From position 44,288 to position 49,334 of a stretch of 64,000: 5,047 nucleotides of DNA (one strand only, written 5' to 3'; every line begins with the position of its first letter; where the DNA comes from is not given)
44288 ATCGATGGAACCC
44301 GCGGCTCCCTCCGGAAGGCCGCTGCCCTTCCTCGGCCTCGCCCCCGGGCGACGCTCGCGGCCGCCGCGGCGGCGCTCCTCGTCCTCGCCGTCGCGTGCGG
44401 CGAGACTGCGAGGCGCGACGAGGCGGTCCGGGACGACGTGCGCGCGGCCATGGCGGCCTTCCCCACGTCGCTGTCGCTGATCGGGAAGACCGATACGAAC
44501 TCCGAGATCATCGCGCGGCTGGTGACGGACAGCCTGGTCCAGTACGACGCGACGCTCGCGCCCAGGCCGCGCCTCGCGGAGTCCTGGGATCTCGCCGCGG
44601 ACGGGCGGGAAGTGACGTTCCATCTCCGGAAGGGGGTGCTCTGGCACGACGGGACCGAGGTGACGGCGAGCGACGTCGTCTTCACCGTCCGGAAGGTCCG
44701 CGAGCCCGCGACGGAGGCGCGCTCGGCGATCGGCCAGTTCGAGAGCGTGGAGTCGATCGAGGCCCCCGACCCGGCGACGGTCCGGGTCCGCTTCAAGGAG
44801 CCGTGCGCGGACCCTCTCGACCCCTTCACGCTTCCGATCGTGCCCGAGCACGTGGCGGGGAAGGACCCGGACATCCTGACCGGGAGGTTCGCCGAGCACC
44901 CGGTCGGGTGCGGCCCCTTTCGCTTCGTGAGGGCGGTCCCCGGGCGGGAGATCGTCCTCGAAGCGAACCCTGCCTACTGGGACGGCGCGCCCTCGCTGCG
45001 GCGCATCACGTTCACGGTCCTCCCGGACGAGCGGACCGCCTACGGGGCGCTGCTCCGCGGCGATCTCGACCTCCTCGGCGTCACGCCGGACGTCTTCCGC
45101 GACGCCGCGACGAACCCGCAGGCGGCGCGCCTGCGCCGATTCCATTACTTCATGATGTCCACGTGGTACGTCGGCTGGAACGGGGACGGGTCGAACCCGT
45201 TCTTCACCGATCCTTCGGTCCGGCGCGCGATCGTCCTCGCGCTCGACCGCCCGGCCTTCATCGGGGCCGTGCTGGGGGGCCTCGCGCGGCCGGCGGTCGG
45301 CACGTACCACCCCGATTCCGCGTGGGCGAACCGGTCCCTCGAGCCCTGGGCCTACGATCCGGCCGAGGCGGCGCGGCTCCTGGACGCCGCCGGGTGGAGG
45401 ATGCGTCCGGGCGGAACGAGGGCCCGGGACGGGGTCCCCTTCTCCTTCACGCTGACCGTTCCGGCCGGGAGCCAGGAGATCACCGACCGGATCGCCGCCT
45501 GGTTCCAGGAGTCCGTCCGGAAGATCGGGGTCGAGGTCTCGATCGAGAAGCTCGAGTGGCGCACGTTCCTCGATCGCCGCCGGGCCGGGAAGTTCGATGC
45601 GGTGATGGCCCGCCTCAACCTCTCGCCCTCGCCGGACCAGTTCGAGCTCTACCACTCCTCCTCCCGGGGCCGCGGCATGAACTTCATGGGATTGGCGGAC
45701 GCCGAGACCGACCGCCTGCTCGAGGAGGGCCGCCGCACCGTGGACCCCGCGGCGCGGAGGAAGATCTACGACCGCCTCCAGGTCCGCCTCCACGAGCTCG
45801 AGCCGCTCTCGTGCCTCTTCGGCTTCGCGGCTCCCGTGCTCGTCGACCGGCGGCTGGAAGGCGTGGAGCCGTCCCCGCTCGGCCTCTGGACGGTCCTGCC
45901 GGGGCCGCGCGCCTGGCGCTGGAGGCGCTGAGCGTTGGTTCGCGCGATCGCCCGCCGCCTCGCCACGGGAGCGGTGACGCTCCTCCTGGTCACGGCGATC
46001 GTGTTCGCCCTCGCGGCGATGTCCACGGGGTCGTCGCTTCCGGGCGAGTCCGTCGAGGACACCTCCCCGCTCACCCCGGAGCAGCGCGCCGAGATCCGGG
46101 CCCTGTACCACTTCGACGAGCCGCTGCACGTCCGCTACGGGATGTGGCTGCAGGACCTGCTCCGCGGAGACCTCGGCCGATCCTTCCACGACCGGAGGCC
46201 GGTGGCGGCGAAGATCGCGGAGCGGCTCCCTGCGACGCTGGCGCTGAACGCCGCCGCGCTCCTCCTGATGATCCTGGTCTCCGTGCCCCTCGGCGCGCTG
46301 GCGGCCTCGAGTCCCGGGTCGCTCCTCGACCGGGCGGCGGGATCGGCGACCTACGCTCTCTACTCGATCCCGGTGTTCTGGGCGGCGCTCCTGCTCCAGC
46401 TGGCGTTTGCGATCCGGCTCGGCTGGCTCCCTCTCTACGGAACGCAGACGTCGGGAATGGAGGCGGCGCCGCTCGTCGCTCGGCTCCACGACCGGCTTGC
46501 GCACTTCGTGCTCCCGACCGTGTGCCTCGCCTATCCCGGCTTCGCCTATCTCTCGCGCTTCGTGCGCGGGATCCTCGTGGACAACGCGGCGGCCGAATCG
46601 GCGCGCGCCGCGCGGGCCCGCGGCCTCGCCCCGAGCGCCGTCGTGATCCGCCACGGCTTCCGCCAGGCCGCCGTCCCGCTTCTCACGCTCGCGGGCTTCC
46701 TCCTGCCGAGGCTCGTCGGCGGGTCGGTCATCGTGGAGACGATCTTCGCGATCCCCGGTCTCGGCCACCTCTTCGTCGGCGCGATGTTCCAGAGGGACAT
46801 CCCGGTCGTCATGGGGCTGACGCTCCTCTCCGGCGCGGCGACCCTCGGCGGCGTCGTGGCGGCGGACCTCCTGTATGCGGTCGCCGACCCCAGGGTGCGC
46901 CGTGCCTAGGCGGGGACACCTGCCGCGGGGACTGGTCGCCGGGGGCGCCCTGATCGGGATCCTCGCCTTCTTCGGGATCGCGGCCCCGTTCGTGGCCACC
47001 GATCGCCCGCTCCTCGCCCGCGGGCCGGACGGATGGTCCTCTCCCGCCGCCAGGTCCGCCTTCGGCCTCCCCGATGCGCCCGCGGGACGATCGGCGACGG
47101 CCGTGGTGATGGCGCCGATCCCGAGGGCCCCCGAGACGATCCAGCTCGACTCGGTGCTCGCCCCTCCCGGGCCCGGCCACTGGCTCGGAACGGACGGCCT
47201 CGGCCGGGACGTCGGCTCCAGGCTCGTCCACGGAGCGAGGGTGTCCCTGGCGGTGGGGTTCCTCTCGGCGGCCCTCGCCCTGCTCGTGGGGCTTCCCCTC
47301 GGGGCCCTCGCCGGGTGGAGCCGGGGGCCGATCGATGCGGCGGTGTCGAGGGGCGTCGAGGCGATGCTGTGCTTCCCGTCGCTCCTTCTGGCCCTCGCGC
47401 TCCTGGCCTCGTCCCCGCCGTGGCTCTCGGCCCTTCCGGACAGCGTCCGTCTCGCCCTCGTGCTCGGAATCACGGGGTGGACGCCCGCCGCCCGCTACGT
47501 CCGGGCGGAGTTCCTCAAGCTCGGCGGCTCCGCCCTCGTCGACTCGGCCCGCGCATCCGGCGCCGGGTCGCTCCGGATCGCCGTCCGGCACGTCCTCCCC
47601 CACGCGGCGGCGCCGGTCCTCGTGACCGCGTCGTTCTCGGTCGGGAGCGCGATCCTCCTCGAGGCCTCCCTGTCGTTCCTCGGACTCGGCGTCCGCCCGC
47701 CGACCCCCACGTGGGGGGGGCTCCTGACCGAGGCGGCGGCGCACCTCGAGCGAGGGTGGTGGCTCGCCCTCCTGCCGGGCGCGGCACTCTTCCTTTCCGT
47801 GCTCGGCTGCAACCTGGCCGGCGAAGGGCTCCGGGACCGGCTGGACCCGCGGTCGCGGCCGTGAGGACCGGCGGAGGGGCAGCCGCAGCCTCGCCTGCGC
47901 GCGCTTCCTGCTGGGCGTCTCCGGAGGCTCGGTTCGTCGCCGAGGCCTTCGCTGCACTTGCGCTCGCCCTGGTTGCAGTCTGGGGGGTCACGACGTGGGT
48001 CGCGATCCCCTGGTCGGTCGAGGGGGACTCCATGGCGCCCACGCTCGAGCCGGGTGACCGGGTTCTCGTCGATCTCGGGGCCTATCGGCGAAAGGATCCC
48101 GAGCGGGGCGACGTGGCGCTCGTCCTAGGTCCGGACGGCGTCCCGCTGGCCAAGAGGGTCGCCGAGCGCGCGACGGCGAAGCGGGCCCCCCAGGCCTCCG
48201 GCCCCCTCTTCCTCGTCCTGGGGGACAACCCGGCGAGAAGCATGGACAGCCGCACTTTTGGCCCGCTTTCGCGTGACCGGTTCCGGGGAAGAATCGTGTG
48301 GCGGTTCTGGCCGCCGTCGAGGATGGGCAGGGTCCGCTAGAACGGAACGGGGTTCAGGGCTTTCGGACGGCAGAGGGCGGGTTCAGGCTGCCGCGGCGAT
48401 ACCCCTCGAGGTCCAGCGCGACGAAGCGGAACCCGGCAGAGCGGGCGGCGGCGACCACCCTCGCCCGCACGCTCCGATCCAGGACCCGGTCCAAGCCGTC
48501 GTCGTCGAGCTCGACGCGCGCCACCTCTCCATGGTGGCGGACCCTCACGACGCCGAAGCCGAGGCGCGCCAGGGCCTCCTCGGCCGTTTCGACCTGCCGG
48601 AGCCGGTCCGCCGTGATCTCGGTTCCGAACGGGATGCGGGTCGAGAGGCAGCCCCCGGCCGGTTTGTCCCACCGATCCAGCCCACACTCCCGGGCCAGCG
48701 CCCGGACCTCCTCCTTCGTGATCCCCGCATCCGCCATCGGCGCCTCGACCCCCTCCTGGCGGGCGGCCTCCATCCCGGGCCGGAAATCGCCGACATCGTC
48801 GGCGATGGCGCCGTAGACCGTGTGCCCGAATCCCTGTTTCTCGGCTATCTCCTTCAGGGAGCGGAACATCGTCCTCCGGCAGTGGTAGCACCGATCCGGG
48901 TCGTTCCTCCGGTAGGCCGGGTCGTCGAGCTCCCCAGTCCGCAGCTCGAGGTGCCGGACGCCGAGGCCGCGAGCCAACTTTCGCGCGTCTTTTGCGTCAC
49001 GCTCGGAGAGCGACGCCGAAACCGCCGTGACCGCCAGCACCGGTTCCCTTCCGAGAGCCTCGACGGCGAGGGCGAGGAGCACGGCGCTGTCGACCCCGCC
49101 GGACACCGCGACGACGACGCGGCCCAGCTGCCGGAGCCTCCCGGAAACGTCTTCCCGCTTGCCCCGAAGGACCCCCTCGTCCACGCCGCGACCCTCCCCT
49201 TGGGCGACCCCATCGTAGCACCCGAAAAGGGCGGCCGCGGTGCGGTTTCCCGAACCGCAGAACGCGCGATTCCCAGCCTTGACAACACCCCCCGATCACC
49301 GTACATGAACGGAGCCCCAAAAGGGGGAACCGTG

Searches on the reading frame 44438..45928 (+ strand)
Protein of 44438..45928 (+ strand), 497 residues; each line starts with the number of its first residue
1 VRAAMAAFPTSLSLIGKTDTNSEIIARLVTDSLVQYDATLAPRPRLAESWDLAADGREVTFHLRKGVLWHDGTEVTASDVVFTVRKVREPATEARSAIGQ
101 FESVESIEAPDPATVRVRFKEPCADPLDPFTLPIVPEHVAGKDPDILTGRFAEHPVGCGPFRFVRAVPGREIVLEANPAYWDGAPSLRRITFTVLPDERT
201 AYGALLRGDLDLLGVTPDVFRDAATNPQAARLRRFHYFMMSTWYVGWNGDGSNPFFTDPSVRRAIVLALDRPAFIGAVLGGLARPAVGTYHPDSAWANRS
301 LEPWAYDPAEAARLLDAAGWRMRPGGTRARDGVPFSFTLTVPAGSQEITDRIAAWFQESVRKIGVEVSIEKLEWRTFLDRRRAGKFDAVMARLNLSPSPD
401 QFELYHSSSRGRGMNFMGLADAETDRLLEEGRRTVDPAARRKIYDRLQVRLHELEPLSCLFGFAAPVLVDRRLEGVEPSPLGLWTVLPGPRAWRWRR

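Call 47: search_protein_families(library=pfam, proteins=[window:44438-45928:+], max_evalue=0.00001)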
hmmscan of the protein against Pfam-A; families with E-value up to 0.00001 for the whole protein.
window:44438-45928:+ (497 aa): 1 family
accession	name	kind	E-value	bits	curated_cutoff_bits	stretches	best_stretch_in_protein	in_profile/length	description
PF00496.27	SBP_bac_5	-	3.1e-87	293.5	32.4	1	42-410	2-363/368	Bacterial extracellular solute-binding proteins, family 5 Middle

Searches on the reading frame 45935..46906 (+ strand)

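Call 47: search_protein_families(library=pfam, proteins=[window:45935-46906:+], max_evalue=0.00001)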
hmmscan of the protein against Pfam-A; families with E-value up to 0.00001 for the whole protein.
window:45935-46906:+ (324 aa): 2 families
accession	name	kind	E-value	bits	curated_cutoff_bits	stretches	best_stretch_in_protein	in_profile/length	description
PF00528.27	BPD_transp_1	-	2.3e-27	96.4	26.4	1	117-323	2-184/184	Binding-protein-dependent transport system inner membrane component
PF19300.4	BPD_transp_1_N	-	7e-09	36.3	23.8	1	1-104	1-113/114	Binding-prot-dependent transport system membrane comp, N-term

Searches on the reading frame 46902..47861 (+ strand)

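Call 47: search_protein_families(library=pfam, proteins=[window:46902-47861:+], max_evalue=0.00001)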
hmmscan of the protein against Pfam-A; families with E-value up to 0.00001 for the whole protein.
window:46902-47861:+ (320 aa): 1 family
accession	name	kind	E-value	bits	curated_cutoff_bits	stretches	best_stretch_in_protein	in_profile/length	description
PF00528.27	BPD_transp_1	-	3.9e-28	98.9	26.4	1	130-319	1-183/184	Binding-protein-dependent transport system inner membrane component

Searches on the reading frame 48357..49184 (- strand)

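Call 47: search_protein_families(library=pfam, proteins=[window:48357-49184:-], max_evalue=0.00001)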
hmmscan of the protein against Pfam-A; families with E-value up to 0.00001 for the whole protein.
window:48357-49184:- (276 aa): 2 families
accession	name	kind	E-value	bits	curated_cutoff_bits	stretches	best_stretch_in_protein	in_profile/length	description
PF02540.23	NAD_synthase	-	4.2e-10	39.6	21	1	22-80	20-78/242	NAD synthase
PF00733.27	Asn_synthase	-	3.2e-07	30.7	21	1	13-86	10-82/354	Asparagine synthase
